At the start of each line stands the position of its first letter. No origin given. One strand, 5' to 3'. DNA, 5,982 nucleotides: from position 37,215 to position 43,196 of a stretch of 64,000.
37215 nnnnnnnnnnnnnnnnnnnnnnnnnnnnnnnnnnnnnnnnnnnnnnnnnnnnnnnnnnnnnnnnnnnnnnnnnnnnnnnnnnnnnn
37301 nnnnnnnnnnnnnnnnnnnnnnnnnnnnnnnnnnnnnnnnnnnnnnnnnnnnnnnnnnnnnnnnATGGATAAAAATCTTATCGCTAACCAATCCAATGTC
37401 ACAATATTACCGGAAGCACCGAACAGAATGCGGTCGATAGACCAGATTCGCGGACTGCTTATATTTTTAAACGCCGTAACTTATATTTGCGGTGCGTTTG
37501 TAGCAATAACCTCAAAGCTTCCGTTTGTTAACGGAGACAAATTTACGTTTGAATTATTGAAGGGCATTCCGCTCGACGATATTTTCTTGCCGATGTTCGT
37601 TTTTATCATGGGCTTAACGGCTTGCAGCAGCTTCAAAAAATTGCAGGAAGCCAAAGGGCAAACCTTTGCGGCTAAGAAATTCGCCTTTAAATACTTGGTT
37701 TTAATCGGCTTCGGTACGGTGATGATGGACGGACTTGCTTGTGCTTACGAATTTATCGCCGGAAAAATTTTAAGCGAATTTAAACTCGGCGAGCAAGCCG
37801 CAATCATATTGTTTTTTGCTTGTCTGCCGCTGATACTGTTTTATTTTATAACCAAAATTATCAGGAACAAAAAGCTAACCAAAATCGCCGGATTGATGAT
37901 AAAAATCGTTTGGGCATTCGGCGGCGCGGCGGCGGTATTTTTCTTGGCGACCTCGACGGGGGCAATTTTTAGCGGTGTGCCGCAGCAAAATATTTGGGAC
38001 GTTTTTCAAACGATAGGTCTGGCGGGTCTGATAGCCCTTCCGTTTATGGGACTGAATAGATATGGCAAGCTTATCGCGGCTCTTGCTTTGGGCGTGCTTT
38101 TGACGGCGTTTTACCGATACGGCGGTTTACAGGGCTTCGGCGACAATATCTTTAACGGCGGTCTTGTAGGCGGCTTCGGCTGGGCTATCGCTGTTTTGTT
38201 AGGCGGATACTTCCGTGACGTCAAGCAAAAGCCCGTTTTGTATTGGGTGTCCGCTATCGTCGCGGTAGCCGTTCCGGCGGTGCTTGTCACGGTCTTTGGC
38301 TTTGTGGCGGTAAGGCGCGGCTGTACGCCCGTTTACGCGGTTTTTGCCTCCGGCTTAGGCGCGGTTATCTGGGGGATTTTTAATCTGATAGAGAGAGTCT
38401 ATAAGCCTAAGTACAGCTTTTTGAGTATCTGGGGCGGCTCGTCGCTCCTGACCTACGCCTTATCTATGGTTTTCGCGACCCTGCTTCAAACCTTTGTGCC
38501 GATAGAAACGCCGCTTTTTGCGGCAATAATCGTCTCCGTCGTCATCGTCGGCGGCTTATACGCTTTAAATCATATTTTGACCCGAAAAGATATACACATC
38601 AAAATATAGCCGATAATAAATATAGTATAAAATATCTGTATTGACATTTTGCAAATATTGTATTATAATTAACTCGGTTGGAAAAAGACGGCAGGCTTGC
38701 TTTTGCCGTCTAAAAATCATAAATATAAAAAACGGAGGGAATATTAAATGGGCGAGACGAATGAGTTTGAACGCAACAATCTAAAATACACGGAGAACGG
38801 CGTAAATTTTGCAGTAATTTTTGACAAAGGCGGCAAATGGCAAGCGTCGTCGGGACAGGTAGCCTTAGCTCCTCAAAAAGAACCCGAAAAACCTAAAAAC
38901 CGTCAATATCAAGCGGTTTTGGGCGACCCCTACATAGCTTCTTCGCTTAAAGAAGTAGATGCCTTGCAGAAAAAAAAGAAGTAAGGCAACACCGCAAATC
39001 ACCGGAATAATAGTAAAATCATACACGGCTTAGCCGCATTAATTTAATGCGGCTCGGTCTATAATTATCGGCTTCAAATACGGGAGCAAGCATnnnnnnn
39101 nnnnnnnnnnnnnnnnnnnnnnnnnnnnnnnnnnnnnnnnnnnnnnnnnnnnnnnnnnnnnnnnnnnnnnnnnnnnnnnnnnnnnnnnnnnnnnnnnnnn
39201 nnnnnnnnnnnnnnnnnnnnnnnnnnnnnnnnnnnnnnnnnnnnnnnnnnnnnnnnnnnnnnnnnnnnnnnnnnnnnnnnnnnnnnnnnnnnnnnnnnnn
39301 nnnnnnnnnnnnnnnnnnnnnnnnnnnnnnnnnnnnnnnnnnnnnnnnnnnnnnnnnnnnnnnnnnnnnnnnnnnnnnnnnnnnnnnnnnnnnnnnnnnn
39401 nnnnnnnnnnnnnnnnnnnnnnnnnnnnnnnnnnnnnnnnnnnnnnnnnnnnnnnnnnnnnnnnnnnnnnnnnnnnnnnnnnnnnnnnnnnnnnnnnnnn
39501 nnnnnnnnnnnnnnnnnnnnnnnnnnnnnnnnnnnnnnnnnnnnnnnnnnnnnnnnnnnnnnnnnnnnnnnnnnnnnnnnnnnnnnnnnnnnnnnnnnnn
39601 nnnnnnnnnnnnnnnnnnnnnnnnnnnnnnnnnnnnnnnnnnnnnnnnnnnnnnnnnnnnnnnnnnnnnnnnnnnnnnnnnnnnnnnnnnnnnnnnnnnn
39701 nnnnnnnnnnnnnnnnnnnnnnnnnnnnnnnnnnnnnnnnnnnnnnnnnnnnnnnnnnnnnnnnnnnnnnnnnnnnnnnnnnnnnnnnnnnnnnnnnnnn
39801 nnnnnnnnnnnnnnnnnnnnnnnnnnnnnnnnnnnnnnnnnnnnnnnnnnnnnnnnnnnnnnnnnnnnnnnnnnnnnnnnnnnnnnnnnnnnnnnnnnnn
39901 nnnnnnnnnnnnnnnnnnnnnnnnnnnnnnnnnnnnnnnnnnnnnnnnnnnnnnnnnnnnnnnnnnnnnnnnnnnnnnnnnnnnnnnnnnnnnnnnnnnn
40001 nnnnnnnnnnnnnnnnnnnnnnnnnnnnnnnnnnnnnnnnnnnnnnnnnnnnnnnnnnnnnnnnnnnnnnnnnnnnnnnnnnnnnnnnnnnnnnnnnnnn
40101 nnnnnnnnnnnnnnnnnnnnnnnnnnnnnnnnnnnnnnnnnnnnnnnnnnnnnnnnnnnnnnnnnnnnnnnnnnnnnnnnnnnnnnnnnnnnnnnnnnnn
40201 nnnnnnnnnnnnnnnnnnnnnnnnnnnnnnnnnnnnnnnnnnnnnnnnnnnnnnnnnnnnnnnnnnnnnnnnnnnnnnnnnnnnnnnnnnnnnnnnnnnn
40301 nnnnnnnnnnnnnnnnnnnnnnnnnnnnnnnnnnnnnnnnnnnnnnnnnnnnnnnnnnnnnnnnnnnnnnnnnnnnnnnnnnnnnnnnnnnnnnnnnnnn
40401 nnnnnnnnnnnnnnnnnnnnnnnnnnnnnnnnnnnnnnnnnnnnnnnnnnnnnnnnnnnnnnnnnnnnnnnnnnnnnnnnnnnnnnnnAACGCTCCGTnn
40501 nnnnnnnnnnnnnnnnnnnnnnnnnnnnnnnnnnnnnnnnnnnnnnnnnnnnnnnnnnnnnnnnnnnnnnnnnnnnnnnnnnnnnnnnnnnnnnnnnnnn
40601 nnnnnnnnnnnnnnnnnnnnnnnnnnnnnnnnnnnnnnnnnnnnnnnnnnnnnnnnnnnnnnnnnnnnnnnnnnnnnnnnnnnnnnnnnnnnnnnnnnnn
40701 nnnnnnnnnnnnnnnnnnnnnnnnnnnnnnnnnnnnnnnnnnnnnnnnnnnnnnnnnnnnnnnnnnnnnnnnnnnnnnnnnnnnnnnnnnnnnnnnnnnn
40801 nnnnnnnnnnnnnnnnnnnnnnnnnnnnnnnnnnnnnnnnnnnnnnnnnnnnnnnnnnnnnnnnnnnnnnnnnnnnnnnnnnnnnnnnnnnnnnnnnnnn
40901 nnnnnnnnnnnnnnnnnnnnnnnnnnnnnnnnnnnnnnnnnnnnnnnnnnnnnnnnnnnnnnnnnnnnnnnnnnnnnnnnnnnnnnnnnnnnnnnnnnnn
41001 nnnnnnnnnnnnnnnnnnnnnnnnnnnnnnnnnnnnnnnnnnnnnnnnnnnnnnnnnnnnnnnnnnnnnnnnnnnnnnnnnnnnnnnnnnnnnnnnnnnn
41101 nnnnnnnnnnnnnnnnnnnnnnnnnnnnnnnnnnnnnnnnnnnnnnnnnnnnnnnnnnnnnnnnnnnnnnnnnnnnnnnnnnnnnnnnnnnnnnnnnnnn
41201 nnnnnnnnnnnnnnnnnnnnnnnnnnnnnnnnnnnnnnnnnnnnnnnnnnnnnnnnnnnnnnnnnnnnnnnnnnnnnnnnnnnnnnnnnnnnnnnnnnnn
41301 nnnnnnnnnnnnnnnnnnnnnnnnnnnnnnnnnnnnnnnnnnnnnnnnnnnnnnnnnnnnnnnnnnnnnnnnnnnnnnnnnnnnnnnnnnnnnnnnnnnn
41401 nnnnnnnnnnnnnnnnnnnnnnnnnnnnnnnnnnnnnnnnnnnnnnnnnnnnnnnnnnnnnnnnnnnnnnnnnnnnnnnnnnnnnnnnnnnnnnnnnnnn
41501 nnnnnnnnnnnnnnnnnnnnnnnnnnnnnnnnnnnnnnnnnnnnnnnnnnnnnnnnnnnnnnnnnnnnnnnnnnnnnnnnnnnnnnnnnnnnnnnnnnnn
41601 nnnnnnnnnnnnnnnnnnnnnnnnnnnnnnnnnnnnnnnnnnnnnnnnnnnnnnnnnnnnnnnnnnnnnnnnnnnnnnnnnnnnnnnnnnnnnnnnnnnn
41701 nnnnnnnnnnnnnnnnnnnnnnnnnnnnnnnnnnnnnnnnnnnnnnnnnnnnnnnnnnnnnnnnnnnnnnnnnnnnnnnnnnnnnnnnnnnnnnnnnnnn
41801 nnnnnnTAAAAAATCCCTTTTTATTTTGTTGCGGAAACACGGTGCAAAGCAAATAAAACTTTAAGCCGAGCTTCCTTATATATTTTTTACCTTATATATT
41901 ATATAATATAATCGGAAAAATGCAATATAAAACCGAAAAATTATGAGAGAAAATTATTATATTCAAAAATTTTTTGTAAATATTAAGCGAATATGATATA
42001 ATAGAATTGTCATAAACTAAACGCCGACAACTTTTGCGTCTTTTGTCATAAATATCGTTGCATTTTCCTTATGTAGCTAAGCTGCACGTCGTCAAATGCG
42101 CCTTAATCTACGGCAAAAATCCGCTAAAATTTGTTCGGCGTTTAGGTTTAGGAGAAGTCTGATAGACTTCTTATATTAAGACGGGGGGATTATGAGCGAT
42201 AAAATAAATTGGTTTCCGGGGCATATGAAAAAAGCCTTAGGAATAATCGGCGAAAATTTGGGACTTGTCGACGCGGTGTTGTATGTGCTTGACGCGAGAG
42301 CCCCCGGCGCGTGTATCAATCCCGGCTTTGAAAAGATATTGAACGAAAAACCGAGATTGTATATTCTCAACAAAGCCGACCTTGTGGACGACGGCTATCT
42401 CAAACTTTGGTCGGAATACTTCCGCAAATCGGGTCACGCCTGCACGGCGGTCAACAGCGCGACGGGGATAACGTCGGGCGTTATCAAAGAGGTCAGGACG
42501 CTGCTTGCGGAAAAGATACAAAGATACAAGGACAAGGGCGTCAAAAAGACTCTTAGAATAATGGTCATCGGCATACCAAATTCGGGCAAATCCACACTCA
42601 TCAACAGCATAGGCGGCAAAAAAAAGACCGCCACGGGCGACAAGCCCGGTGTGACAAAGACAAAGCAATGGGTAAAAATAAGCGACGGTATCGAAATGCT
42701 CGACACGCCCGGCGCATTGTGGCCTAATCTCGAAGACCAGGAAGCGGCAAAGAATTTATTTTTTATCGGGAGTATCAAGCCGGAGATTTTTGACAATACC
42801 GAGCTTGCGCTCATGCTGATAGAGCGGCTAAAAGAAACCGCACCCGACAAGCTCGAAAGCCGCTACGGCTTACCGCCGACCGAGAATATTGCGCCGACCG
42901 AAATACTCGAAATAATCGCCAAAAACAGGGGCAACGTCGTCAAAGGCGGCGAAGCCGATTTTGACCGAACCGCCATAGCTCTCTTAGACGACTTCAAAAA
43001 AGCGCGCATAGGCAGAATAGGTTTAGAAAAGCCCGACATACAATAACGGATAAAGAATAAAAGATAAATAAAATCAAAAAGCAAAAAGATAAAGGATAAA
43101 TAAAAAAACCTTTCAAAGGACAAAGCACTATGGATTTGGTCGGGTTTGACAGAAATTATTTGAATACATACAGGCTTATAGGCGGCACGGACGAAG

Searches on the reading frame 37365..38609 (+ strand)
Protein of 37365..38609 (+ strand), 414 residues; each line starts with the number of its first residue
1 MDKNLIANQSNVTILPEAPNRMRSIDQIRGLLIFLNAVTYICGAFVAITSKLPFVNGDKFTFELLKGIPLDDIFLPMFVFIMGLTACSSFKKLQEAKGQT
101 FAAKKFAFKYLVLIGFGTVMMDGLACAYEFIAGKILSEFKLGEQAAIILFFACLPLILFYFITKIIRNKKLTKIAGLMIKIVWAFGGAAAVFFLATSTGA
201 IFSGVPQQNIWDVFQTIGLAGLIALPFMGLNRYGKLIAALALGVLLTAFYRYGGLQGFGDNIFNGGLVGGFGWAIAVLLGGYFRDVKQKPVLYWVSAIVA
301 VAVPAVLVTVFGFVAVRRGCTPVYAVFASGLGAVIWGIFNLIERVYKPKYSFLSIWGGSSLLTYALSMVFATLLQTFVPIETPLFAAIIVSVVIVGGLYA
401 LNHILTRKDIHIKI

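Call 21: search_protein_families(library=pfam, proteins=[window:37365-38609:+])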
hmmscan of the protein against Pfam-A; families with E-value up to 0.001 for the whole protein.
window:37365-38609:+ (414 aa): 0 families

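Call 50: find_homologous_proteins(query=window:37365-38609:+, max_evalue=1e-20)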
Query window:37365-38609:+ (414 aa): 4 proteins with E <= 1e-20 among 8000 candidates.
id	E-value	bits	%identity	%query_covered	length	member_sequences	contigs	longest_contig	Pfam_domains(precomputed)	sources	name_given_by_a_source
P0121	2.5e-264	895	100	100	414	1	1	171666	-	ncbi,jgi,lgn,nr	ncbi:MAG: hypothetical protein LBT30_04315 [Clostridiales bacterium]|jgi:hypothetical protein|nr:hyp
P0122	9.8e-141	488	57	99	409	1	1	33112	-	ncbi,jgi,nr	ncbi:MAG: hypothetical protein LBP62_04470 [Clostridiales bacterium]|jgi:hypothetical protein|nr:hyp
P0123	6.2e-135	469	58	100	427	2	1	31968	-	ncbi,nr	ncbi:MAG: hypothetical protein LBT20_00295 [Clostridiales bacterium]|nr:hypothetical protein [Clostr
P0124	4.5e-114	400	50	98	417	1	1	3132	-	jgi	jgi:hypothetical protein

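Call 51: find_encoding_contigs(protein=P0121, flank=1000, max_places=5)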
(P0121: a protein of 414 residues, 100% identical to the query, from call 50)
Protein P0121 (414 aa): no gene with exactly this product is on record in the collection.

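Call 53: find_encoding_contigs(protein=P0122, flank=10000, max_places=3)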
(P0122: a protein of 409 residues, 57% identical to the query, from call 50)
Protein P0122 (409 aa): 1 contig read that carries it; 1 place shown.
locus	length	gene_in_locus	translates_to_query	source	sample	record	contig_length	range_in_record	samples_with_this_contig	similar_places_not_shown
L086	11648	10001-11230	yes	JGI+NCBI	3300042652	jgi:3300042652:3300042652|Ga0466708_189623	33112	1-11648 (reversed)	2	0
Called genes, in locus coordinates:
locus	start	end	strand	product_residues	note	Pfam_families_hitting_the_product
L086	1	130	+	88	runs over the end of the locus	-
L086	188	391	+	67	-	-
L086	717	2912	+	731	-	PF00133:tRNA-synt_1, PF01406:tRNA-synt_1e (faint), PF09334:tRNA-synt_1g, PF00133:tRNA-synt_1, PF19303:Anticodon_3, PF01588:tRNA_bind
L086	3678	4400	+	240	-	PF01026:TatD_DNase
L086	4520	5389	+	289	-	PF04055:Radical_SAM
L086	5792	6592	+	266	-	PF00398:RrnaAD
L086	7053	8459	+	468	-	PF01039:Carboxyl_trans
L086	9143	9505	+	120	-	PF04277:OAD_gamma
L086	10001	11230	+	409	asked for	-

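Call 54: find_encoding_contigs(protein=P0123, flank=10000, max_places=3)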
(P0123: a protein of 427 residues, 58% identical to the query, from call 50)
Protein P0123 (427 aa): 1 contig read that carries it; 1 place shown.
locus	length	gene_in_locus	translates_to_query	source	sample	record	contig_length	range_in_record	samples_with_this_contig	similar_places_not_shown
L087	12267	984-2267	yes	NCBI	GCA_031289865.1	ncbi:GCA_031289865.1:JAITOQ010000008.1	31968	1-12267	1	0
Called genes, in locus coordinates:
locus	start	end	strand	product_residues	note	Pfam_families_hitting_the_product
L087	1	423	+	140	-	PF03008:DUF234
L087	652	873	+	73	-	PF13560:HTH_31, PF12844:HTH_19, PF01381:HTH_3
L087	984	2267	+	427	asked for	-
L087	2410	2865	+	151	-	PF20935:DUF6847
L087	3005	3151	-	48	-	-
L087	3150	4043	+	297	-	PF07786:HGSNAT_cat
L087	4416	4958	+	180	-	-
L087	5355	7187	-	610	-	PF13304:AAA_21 (faint), PF00005:ABC_tran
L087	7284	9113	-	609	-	PF00664:ABC_membrane (weak), PF00005:ABC_tran, PF02463:SMC_N (faint)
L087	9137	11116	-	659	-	PF09334:tRNA-synt_1g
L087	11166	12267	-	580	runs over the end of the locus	PF01336:tRNA_anti-codon, PF00152:tRNA-synt_2, PF02938:GAD (weak)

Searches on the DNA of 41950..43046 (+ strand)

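Call 16: search_rna_families(source=window, start=41950, end=42250, threshold=evalue, max_evalue=10, show_alignments=2)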
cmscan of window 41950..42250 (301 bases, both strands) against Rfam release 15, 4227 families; matches with E-value up to 10: 2.
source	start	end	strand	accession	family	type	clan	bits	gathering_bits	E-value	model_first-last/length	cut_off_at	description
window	42002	42162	+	RF03926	MIR1435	Gene; miRNA;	-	32.6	94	0.0029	1-186/186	no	MIR1435 microRNA precursor family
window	41990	42175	+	RF01743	leu-phe_leader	Cis-reg; leader;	-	15.7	70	3.8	1-162/162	no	leu/phe leader RNA from Lactococcus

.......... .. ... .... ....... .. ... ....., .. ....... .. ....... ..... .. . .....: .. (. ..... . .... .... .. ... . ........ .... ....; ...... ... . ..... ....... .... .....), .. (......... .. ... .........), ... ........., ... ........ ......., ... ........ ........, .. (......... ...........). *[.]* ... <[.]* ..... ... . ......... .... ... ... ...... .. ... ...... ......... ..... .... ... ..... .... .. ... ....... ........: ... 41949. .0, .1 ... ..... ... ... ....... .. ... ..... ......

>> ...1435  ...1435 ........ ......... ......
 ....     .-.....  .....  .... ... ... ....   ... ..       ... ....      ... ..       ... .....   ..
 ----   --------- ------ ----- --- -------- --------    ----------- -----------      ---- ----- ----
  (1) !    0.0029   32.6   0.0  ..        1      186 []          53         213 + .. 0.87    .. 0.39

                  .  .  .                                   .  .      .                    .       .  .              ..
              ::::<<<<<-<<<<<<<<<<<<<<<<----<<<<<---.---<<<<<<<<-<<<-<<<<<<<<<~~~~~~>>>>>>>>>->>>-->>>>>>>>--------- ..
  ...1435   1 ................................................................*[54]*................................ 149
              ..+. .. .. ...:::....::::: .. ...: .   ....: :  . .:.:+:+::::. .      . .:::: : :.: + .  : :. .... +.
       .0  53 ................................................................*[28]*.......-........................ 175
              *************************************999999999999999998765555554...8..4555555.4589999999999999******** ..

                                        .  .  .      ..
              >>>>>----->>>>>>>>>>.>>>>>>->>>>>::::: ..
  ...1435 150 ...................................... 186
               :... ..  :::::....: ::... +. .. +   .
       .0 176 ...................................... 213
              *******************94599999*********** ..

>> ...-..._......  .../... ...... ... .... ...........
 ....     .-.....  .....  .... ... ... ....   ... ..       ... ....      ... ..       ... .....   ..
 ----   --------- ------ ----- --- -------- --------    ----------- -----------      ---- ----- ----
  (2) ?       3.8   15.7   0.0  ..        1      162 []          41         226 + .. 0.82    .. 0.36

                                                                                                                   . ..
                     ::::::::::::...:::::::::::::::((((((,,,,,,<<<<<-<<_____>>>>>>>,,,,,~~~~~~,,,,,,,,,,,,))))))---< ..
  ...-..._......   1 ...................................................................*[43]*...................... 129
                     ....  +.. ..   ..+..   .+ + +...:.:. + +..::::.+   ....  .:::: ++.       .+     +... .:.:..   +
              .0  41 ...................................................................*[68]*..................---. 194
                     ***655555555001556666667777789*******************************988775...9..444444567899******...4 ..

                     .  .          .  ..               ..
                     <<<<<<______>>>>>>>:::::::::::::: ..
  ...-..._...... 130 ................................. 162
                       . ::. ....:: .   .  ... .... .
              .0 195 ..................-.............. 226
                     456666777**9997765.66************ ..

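Call 99: search_rna_families(sources=[L123], threshold=evalue, max_evalue=1)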
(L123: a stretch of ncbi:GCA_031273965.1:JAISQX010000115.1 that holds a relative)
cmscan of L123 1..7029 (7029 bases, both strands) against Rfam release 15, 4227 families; matches with E-value up to 1: 3.
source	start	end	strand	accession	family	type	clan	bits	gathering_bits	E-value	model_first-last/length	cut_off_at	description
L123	1884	2032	-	RF04128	MIR8562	Gene; miRNA;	-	42.8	211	2.5e-05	1-242/242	no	MIR8562 microRNA precursor family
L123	1884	2032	+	RF04128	MIR8562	Gene; miRNA;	-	35.5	211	0.0011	1-242/242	no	MIR8562 microRNA precursor family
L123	4952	5046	+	RF00398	SNORA15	Gene; snRNA; snoRNA; HACA-box;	-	22.9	47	0.91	1-137/137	no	Small nucleolar RNA SNORA15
